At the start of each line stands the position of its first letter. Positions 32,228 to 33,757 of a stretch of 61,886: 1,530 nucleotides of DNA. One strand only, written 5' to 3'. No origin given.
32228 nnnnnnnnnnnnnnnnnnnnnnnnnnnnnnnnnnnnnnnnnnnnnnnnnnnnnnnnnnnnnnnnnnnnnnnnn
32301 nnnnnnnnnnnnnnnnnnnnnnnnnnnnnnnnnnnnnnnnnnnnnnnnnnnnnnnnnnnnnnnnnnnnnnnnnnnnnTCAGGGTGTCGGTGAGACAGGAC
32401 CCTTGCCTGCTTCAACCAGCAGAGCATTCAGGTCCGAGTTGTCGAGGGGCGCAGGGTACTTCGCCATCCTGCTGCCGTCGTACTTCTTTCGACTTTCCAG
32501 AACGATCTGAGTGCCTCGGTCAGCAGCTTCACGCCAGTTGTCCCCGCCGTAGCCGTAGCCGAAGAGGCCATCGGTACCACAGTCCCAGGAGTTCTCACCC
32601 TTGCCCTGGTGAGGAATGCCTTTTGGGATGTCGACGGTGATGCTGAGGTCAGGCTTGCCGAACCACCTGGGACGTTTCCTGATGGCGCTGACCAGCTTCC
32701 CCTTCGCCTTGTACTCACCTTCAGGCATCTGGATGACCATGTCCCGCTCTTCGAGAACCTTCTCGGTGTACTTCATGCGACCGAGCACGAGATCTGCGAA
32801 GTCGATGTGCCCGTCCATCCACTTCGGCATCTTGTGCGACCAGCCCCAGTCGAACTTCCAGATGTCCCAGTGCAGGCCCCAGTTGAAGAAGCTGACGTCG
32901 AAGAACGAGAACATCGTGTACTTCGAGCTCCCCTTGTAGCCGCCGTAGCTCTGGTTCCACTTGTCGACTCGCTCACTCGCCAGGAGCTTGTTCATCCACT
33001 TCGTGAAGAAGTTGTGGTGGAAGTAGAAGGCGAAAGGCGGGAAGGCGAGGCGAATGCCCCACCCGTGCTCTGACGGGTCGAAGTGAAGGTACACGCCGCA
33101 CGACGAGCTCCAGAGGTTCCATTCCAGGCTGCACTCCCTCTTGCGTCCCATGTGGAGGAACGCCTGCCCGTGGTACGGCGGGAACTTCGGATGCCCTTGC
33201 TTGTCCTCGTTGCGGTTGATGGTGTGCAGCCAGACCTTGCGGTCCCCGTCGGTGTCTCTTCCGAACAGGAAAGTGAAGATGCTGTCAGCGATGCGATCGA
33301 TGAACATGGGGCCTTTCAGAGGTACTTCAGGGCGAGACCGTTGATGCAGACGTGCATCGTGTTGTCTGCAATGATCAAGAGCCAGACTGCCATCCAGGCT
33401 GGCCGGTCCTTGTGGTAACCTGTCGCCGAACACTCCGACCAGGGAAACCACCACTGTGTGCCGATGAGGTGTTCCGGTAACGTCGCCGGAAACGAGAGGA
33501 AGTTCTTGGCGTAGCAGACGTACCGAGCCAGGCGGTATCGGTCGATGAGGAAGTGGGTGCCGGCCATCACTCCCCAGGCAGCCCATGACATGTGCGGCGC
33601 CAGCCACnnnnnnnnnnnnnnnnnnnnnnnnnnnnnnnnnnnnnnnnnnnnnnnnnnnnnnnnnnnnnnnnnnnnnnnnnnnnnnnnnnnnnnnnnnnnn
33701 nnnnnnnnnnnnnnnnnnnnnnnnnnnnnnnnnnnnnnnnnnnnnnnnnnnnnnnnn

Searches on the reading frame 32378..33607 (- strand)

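Call 13: search_protein_families(library=phrogs, proteins=[window:32378-33607:-], max_evalue=0.001)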
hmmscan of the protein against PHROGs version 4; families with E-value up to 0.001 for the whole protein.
window:32378-33607:- (409 aa): 1 family
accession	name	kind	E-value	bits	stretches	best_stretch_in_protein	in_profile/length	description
phrog_20814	-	unknown function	9.7e-12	46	1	236-379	96-234/250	-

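Call 14: search_protein_families(library=pfam, proteins=[window:32378-33607:-], max_evalue=0.001)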
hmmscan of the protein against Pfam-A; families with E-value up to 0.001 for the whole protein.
window:32378-33607:- (409 aa): 0 families
